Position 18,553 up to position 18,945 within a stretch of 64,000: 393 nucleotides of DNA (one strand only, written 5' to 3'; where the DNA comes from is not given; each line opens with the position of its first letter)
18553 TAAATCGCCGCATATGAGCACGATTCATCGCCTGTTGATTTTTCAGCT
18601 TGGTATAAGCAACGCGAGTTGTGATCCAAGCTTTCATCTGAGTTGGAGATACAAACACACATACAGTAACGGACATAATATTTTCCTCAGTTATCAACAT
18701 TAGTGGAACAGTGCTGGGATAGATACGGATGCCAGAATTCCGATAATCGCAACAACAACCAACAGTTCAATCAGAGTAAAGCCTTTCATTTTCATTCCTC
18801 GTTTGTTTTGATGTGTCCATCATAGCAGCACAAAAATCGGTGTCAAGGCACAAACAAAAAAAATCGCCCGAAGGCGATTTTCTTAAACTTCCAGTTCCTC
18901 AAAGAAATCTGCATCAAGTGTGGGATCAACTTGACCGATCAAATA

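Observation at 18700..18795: Phage mini-gene encoding a bare type-IV prepilin N-terminus, translationally coupled to the next gene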

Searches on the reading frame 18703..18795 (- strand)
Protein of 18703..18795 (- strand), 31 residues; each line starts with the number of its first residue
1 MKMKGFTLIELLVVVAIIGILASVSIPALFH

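Call 10: search_dna_similar(query=window:18703-18795:-, collection=phages, mode=protein, max_evalue=10, max_rows=60)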
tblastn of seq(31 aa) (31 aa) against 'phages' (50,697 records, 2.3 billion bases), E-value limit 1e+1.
Records with a match: 166; places in all: 171; records where one place covers at least 80% of the query: 127.
Best place of each record, by identity: >=99% 2; 60-80% 143; <60% 21.
By first word of the organism name: Synechococcus 49; Pseudomonas 37; Vibrio 32; Aeromonas 27; Acinetobacter 6; Bacteriophage 5; Xanthomonas 4; Delftia 2; Salmonella 1; Erwinia 1; and 2 more.
By host as written in the record: - 60; Pseudomonas aeruginosa 16; Aeromonas salmonicida 12; Aeromonas hydrophila 6; Vibrio parahaemolyticus 5; Pseudomonas sp. 5; Vibrio sp. 4; Pseudomonas aeruginosa PAK 4; and 35 more.
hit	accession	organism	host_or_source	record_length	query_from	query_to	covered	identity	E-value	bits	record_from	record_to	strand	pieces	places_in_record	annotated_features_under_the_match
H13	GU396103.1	Aeromonas phage PX29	Aeromonas salmonicida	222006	1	31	100%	100.0%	3e-11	59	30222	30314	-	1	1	hypothetical protein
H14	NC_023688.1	Aeromonas phage PX29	Aeromonas salmonicida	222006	1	31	100%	100.0%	3e-11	59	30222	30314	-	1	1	hypothetical protein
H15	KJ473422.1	Acinetobacter phage vB_AbaM_Acibel004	Acinetobacter baumannii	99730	1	29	94%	79.3%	2e-7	49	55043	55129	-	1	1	type IV pilus assembly protein | hypothetical protein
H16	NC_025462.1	Acinetobacter phage vB_AbaM_Acibel004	Acinetobacter baumannii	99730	1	29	94%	79.3%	2e-7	49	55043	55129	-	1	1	type IV pilus assembly protein | hypothetical protein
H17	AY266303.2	Aeromonas phage Aeh1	Aeromonas hydrophila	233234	2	30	94%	75.9%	4e-5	42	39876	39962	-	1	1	hypothetical protein (x2)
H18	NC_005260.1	Aeromonas phage Aeh1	Aeromonas hydrophila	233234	2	30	94%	75.9%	4e-5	42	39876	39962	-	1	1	hypothetical protein (x2)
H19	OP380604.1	Aeromonas phage avDM12-TAAL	Aeromonas hydrophila BIOTECH 10089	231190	2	30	94%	75.9%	4e-5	42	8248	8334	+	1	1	hypothetical protein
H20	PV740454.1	Vibrio phage CZ01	Vibrio natriegens Vmax (CCTCC PV ...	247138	1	29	94%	75.9%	1e-4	41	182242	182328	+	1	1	hypothetical protein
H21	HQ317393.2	Vibrio phage nt-1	Vibrio natriegens HER1138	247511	1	29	94%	75.9%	1e-4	41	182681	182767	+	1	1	hypothetical protein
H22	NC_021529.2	Vibrio phage nt-1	Vibrio natriegens HER1138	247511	1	29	94%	75.9%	1e-4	41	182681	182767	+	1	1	hypothetical protein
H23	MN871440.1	Aeromonas phage AsFcp_1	Aeromonas salmonicida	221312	2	30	94%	72.4%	1e-4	41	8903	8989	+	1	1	record has no annotation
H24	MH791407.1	Aeromonas phage AsFcp_4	Aeromonas salmonicida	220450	2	30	94%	72.4%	1e-4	41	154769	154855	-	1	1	hypothetical protein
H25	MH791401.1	Aeromonas phage AsFcp_2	Aeromonas salmonicida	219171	2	30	94%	72.4%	1e-4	41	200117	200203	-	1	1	hypothetical protein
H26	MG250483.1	Aeromonas phage Ah1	Aeromonas hydrophila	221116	2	30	94%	72.4%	2e-4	40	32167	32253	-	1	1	hypothetical protein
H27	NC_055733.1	Aeromonas phage Ah1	Aeromonas hydrophila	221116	2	30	94%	72.4%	2e-4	40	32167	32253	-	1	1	hypothetical protein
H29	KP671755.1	Vibrio phage ValKK3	Vibrio alginolyticus ATCC 17749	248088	1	31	100%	67.7%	3e-5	42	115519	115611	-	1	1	hypothetical protein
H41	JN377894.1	Aeromonas phage Aes508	Aeromonas salmonicida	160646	1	28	90%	67.9%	3e-3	37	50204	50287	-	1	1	hypothetical protein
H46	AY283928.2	Vibrio phage KVP40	-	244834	1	29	94%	65.5%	4e-4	39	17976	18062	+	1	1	hypothetical protein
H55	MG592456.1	Vibrio phage 1.081.O._10N.286.52.C2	Shewanella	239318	1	30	97%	63.3%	2e-5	43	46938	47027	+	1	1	TMhelix containing protein | hypothetical protein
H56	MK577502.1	Aeromonas phage Asfd_1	Aeromonas salmonicida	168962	2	30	94%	62.1%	5e-5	42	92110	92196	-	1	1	hypothetical protein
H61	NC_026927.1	Synechococcus phage ACG-2014f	-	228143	2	30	94%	62.1%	3e-4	40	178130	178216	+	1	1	pilin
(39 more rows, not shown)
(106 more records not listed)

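Call 11: get_annotated_region(hit=H46, flank=2500)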
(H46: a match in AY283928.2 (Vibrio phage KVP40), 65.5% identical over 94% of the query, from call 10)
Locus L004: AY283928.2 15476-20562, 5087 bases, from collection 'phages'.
description: Bacteriophage KVP40, complete genome.
organism: Vibrio phage KVP40 (NCBI taxid 75320)
taxonomy: Viruses; Duplodnaviria; Heunggongvirae; Uroviricota; Caudoviricetes; Straboviridae; Schizotequatrovirus; Schizotequatrovirus KVP40
host: -; source: -; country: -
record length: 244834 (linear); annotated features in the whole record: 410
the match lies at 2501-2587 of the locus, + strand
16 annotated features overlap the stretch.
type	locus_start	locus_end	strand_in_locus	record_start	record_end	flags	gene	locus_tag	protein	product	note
CDS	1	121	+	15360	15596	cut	-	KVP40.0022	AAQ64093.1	hypothetical protein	identified by Glimmer2; putative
CDS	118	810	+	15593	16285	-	dexA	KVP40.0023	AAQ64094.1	exonuclease A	DNA exonuclease, 3' to 5' activity; phage DNA replication and host DNA degradation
CDS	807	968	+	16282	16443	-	-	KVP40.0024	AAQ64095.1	hypothetical protein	identified by Glimmer2; putative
CDS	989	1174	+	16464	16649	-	-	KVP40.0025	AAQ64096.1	hypothetical protein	identified by Glimmer2; putative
CDS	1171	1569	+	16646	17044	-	-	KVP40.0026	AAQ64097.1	hypothetical protein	identified by Glimmer2; putative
CDS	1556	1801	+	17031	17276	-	-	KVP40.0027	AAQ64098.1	hypothetical protein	identified by Glimmer2; putative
CDS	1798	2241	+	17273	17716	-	-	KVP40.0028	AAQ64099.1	hypothetical protein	identified by Glimmer2; putative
CDS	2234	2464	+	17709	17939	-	-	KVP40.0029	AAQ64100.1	hypothetical protein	identified by Glimmer2; putative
CDS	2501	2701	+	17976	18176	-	-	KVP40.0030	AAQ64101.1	hypothetical protein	identified by match to PFAM protein family HMM PF00114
CDS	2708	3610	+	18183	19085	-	td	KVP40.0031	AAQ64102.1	dTMP (thymidylate) synthase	thymidylate synthase; similar to SP:P00469; identified by sequence similarity; putative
CDS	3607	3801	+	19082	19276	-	-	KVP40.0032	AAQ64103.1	hypothetical protein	identified by Glimmer2; putative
CDS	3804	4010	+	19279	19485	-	-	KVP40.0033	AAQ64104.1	conserved hypothetical protein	similar to GP:9112264; identified by sequence similarity; putative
CDS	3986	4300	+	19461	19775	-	-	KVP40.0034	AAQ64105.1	hypothetical protein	identified by Glimmer2; putative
CDS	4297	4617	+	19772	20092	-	-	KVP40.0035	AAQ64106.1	hypothetical protein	identified by Glimmer2; putative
CDS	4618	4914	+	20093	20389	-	-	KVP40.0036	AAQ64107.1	hypothetical protein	identified by Glimmer2; putative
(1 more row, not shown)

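Call 12: get_annotated_region(hit=H15, flank=2500)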
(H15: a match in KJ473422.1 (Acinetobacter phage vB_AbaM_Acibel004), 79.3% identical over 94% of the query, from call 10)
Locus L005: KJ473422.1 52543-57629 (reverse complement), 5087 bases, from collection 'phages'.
description: Acinetobacter phage vB_AbaM_Acibel004, complete genome.
organism: Acinetobacter phage vB_AbaM_Acibel004 (NCBI taxid 1481186)
taxonomy: Viruses; Duplodnaviria; Heunggongvirae; Uroviricota; Caudoviricetes; Saclayvirus
host: Acinetobacter baumannii; source: -; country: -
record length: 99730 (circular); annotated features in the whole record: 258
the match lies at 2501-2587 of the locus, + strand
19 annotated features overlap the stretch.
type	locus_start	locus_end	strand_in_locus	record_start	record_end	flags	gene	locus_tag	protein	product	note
CDS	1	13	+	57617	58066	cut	-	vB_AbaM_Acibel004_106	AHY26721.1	hypothetical protein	-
CDS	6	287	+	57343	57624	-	-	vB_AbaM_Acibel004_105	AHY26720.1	structural protein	-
regulatory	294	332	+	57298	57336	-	-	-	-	terminator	-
CDS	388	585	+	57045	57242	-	-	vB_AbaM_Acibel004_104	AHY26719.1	hypothetical protein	-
CDS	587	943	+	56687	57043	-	-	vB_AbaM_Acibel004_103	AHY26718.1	hypothetical protein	-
CDS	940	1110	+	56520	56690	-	-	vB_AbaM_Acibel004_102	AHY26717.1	hypothetical protein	-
CDS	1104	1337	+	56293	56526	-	-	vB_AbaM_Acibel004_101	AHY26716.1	hypothetical protein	-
CDS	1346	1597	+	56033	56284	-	-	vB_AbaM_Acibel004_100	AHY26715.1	hypothetical protein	-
CDS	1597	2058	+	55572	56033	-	-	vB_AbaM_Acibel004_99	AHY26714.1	hypothetical protein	-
CDS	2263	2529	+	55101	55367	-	-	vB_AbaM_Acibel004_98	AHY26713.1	hypothetical protein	-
CDS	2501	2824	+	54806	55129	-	-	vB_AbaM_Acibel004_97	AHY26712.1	type IV pilus assembly protein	PilE-like protein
CDS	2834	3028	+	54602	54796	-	-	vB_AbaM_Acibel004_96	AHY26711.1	hypothetical protein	-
CDS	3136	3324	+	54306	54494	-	-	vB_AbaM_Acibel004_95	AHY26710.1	hypothetical protein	-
CDS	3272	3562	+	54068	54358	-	-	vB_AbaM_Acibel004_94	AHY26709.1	hypothetical protein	-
CDS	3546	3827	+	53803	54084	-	-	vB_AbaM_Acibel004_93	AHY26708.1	hypothetical protein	-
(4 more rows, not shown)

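Call 13: get_annotated_region(hit=H41, flank=2500)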
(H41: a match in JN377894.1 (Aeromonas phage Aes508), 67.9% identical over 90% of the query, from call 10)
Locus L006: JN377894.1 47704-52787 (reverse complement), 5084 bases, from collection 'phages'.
description: Aeromonas phage Aes508, complete genome.
organism: Aeromonas phage Aes508 (NCBI taxid 1198013)
taxonomy: Viruses; Duplodnaviria; Heunggongvirae; Uroviricota; Caudoviricetes; Straboviridae; Tulanevirus; Tulanevirus aes508
host: Aeromonas salmonicida; source: -; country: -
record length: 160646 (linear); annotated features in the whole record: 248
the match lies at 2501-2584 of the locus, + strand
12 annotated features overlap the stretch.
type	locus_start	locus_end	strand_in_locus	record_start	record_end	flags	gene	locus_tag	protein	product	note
CDS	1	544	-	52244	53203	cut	-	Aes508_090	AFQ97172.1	putative homing endonuclease, HNH family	-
CDS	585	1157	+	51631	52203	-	tk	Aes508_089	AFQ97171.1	thymidine kinase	Tk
CDS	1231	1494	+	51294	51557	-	-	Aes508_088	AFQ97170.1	putative phage protein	-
CDS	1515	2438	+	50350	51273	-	-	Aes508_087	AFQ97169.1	hypothetical protein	similar to membrane protease subunit, SPFH domain/band 7 family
CDS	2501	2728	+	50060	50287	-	-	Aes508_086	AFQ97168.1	hypothetical protein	similar to fimbrial protein pilin: general secretion pathway protein H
CDS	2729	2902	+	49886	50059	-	-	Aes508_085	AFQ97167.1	putative phage protein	-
CDS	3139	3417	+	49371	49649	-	rI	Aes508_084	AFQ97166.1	lysis inhibition regulator membrane protein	-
CDS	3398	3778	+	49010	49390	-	-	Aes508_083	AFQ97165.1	hypothetical protein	MobD.6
CDS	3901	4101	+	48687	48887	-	-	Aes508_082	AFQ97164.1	putative phage protein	-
CDS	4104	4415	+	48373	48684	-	-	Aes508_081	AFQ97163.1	putative phage protein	-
CDS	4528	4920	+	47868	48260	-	-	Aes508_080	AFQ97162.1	putative phage protein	-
CDS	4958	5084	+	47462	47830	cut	-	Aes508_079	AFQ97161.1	putative phage protein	-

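Call 14: get_annotated_region(hit=H61, flank=2500)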
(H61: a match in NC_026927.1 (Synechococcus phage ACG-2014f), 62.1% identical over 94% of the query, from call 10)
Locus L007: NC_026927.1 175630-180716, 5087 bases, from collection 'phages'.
description: Synechococcus phage ACG-2014f isolate Syn7803C90, complete genome.
organism: Synechococcus phage ACG-2014f (NCBI taxid 1493511)
taxonomy: Viruses; Duplodnaviria; Heunggongvirae; Uroviricota; Caudoviricetes; Kyanoviridae; Atlauavirus; Atlauavirus tusconc8
host: -; source: -; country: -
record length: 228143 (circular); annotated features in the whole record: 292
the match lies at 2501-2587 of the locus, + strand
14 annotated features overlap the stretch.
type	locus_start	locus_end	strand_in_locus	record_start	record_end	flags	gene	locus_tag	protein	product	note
CDS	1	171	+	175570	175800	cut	-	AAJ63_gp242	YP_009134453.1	hypothetical protein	-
CDS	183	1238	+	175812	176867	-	-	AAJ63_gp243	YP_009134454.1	photosystem II D1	PsbD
CDS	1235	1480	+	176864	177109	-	-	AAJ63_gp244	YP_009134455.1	carboxylesterase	-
CDS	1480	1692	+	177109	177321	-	-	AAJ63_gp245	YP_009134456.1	hypothetical protein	-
CDS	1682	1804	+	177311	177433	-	-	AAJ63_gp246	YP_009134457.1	carboxylesterase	-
CDS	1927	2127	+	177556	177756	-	-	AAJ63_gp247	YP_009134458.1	hypothetical protein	-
CDS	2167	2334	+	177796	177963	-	-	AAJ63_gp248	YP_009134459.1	hypothetical protein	-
CDS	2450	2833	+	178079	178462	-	-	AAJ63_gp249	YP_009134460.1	pilin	-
CDS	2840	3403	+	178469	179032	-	-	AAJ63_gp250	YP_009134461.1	hypothetical protein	-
CDS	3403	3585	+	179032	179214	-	-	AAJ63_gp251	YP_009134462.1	hypothetical protein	-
CDS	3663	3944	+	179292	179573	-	-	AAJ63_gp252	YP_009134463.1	hypothetical protein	-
CDS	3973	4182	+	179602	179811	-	-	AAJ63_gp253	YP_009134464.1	hypothetical protein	-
CDS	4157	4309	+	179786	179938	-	-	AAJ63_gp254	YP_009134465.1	hypothetical protein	-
CDS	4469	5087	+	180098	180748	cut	-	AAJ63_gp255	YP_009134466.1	transaldolase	TalC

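Call 18: search_dna_similar(query=window:18703-18795:-, collection=phages, mode=protein, max_evalue=10, max_rows=60, rows=spread)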
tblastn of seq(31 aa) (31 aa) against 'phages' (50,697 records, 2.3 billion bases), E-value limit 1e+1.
Records with a match: 166; places in all: 171; records where one place covers at least 80% of the query: 127.
Best place of each record, by identity: >=99% 2; 60-80% 143; <60% 21.
By first word of the organism name: Synechococcus 49; Pseudomonas 37; Vibrio 32; Aeromonas 27; Acinetobacter 6; Bacteriophage 5; Xanthomonas 4; Delftia 2; Salmonella 1; Erwinia 1; and 2 more.
By host as written in the record: - 60; Pseudomonas aeruginosa 16; Aeromonas salmonicida 12; Aeromonas hydrophila 6; Vibrio parahaemolyticus 5; Pseudomonas sp. 5; Vibrio sp. 4; Pseudomonas aeruginosa PAK 4; and 35 more.
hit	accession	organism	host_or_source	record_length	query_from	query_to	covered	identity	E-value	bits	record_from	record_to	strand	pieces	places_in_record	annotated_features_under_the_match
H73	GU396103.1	Aeromonas phage PX29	Aeromonas salmonicida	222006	1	31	100%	100.0%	3e-11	59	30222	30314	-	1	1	hypothetical protein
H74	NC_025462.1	Acinetobacter phage vB_AbaM_Acibel004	Acinetobacter baumannii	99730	1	29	94%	79.3%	2e-7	49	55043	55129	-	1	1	type IV pilus assembly protein | hypothetical protein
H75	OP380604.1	Aeromonas phage avDM12-TAAL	Aeromonas hydrophila BIOTECH 10089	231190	2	30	94%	75.9%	4e-5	42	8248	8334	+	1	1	hypothetical protein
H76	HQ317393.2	Vibrio phage nt-1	Vibrio natriegens HER1138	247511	1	29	94%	75.9%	1e-4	41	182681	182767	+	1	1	hypothetical protein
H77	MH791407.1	Aeromonas phage AsFcp_4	Aeromonas salmonicida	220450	2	30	94%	72.4%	1e-4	41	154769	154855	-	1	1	hypothetical protein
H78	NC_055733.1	Aeromonas phage Ah1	Aeromonas hydrophila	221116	2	30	94%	72.4%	2e-4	40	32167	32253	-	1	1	hypothetical protein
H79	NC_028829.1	Vibrio phage ValKK3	Vibrio alginolyticus ATCC 17749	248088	1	31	100%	67.7%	3e-5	42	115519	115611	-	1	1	hypothetical protein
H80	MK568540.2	Vibrio phage Va3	Vibrio alginolyticus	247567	1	30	97%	70.0%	5e-5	42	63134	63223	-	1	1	hypothetical protein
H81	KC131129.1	Vibrio phage VH7D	Vibrio harveyi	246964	1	30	97%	70.0%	5e-5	42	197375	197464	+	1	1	hypothetical protein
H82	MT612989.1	Vibrio phage vB_ValM_R11Z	Vibrio alginolyticus NBRC 15630 = ATCC ...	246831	1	30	97%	70.0%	5e-5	42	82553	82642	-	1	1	hypothetical protein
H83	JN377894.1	Aeromonas phage Aes508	Aeromonas salmonicida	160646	1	28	90%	67.9%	3e-3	37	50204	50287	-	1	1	hypothetical protein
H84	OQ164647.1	Vibrio phage vB_ValM_PVA8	Vibrio sp.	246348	1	29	94%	65.5%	4e-4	39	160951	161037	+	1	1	hypothetical protein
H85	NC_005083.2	Vibrio phage KVP40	Vibrio parahaemolyticus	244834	1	29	94%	65.5%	4e-4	39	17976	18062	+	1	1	hypothetical protein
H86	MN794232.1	Vibrio phage VH1_2019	Vibrio natiegens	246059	1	29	94%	65.5%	6e-4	39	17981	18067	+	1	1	hypothetical protein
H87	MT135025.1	Vibrio phage V07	Vibrio parahaemolyticus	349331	1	29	94%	65.5%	9e-4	39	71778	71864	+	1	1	hypothetical protein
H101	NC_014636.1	Aeromonas phage phiAS5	Aeromonas salmonicida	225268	2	30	94%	62.1%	2e-3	37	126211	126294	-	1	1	none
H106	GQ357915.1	Delftia phage PhiW-14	Delftia acidovorans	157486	3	27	81%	68.0%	6e-4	39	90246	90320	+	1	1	119: conserved hypothetical protein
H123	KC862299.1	Pseudomonas phage PAK_P3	Pseudomonas aeruginosa PAK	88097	2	24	74%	65.2%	6e-2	34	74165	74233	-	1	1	hypothetical protein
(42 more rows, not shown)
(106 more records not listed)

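Call 19: get_annotated_region(hit=H26, flank=2000)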
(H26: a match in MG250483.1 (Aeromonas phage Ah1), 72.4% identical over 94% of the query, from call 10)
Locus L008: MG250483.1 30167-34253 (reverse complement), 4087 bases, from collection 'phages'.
description: Aeromonas phage Ah1, complete genome.
organism: Aeromonas phage Ah1 (NCBI taxid 2053701)
taxonomy: Viruses; Duplodnaviria; Heunggongvirae; Uroviricota; Caudoviricetes; Straboviridae; Cinqassovirus; Cinqassovirus ah1
host: Aeromonas hydrophila; source: wastewater; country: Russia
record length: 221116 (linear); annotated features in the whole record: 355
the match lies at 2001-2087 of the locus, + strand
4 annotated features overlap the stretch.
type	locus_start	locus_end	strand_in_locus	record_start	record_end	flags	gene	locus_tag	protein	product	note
CDS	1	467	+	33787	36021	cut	nrdA-A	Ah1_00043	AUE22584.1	aerobic NDP reductase large subunit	NrdA-A aerobic NDP reductase large subunit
CDS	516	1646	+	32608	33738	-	nrdB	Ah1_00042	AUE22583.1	aerobic NDP reductase small subunit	NrdB aerobic NDP reductase small subunit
CDS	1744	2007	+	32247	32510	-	-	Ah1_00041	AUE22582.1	hypothetical protein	-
CDS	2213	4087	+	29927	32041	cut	nrdD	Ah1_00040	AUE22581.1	anaerobic NTP reductase large subunit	NrdD anaerobic NTP reductase large subunit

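Call 20: get_annotated_region(hit=H24, flank=2000)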
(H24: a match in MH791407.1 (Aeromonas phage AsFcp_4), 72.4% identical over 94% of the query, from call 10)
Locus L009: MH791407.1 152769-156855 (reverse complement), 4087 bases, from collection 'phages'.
description: UNVERIFIED: Aeromonas phage AsFcp_4, complete genome.
organism: Aeromonas phage AsFcp_4 (NCBI taxid 2419737)
taxonomy: Viruses; Duplodnaviria; Heunggongvirae; Uroviricota; Caudoviricetes; Straboviridae; Angelvirus
host: Aeromonas salmonicida; source: sewage water; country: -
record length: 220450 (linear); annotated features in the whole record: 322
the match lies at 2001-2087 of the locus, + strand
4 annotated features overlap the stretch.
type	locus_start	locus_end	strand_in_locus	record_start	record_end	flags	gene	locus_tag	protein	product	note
CDS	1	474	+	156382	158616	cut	-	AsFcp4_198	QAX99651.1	ribonucleotide reductase A subunit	NrdA ribonucleotide reductase A subunit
CDS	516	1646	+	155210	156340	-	-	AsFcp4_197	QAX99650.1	aerobic NDP reductase small subunit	NrdB aerobic NDP reductase small subunit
CDS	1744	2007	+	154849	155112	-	-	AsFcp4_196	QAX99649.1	hypothetical protein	hypothetical protein Aeh1p045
CDS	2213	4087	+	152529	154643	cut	-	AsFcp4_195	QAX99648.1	anaerobic NTP reductase large subunit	NrdD anaerobic NTP reductase large subunit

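Call 21: get_annotated_region(hit=H101, flank=2000)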
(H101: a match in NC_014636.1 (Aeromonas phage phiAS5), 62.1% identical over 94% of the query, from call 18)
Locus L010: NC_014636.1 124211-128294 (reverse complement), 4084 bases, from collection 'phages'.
description: Aeromonas phage phiAS5, complete genome.
organism: Aeromonas phage phiAS5 (NCBI taxid 879630)
taxonomy: Viruses; Duplodnaviria; Heunggongvirae; Uroviricota; Caudoviricetes; Straboviridae; Chrysonvirus; Chrysonvirus as5
host: Aeromonas salmonicida; source: river; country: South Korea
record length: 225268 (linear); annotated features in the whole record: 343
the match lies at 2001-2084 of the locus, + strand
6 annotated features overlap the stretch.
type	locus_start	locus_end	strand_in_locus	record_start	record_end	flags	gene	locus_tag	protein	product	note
CDS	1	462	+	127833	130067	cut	-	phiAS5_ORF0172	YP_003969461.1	NrdA-like aerobic NDP reductase large subunit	-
CDS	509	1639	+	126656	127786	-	-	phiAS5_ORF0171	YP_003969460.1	ribonucleoside diphosphate reductase small subunit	-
CDS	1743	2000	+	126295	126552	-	-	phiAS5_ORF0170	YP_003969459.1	hypothetical protein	-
CDS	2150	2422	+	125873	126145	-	-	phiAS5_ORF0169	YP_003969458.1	hypothetical protein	-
CDS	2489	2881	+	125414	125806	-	-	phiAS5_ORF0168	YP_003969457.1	hypothetical protein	-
CDS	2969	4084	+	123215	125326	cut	-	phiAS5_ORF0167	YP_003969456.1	NrdD-like anaerobic ribonucleotide reductase large subunit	-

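Call 22: get_annotated_region(hit=H56, flank=2000)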
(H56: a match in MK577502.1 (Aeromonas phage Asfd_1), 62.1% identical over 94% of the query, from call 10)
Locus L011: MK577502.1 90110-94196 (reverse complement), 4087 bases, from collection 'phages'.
description: Aeromonas phage Asfd_1, partial genome.
organism: Aeromonas phage Asfd_1 (NCBI taxid 2562462)
taxonomy: Viruses; Duplodnaviria; Heunggongvirae; Uroviricota; Caudoviricetes; Straboviridae; Biquartavirus
host: Aeromonas salmonicida; source: sewage; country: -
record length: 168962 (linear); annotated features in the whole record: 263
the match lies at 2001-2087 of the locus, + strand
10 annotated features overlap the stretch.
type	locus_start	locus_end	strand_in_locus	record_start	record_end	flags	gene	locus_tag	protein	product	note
CDS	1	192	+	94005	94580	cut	-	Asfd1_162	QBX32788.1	thymidine kinase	-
CDS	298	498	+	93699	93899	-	-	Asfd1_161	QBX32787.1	hypothetical protein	-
CDS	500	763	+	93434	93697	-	-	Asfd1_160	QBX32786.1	hypothetical protein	-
CDS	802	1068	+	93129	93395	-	-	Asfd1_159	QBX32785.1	hypothetical protein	-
CDS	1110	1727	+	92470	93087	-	-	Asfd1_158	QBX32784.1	hypothetical protein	hypothetical protein PHG25ORF087c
CDS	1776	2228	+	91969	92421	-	-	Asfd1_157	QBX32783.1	hypothetical protein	hypothetical protein PHG25ORF086c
CDS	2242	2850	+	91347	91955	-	-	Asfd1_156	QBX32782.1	hypothetical protein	-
CDS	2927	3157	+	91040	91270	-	-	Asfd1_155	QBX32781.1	hypothetical protein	hypothetical protein ST44RRORF094c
CDS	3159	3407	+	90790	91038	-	-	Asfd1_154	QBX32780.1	hypothetical protein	hypothetical protein Aes012 092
CDS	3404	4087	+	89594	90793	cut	-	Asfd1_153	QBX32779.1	hypothetical protein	hypothetical protein PHG25ORF084c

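Call 35: search_protein_families(library=pfam, proteins=[window:18703-18795:-], max_evalue=1)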
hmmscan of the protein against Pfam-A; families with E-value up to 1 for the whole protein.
seq(31 aa): 1 family
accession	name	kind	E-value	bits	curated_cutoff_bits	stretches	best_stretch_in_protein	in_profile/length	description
PF07963.17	N_methyl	-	2.2e-09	36.9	21.2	1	2-25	3-26/27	Prokaryotic N-terminal methylation motif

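Call 36: search_protein_families(library=ncbifam, proteins=[window:18703-18795:-], max_evalue=1)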
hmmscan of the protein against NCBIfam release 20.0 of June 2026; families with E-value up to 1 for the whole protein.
seq(31 aa): 19 families
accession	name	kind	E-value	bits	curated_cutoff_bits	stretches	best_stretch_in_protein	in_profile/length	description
TIGR02532.1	IV_pilin_GFxxxE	domain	1.2e-09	37.6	16.3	1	4-24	2-22/24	prepilin-type N-terminal cleavage/methylation domain-containing protein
NF041775.1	typeIV_PilA_Myxo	equivalog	1.2e-08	35.2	400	1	3-29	10-36/214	type IV pilin protein PilA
NF007862.0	PRK10574.1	equivalog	2e-08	34.5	138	1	2-28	3-29/145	prepilin peptidase-dependent pilin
TIGR01710.1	typeII_sec_gspG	equivalog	1.5e-07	31.5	88.85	1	4-30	1-27/134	type II secretion system major pseudopilin GspG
TIGR01708.2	typeII_sec_gspH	equivalog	1e-06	28.8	80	1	4-24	2-22/169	type II secretion system minor pseudopilin GspH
NF040999.1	pilin_ComGC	equivalog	2.2e-06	27.8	75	1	4-29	2-27/84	competence type IV pilus major pilin ComGC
NF041013.1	T4P_ComGE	equivalog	4.5e-06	26.7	49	1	2-30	2-30/83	competence type IV pilus minor pilin ComGE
TIGR02596.1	TIGR02596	subfamily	4.9e-05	23.5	70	1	6-28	1-23/196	Verru_Chthon cassette protein D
NF007800.0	PRK10506.1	equivalog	0.00052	19.9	158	1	2-24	7-29/163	prepilin peptidase-dependent protein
NF040982.1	ComGD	equivalog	0.0023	18.4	70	1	4-25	2-23/139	competence type IV pilus minor pilin ComGD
TIGR01711.1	gspJ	equivalog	0.0067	16.3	64.85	1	4-22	1-19/192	type II secretion system minor pseudopilin GspJ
NF041002.1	pilin_ComGF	equivalog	0.0093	16.2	80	1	4-26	2-24/139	competence type IV pilus minor pilin ComGF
TIGR02599.1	TIGR02599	subfamily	0.014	14.7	256.5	1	5-25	1-21/361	Verru_Chthon cassette protein C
TIGR01707.1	gspI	equivalog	0.019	15.4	44.35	1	5-23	1-19/101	type II secretion system minor pseudopilin GspI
NF038304.1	EPS_HpsC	equivalog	0.049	13.2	200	1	2-21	19-37/318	hormogonium polysaccharide secretion pseudopilin HpsC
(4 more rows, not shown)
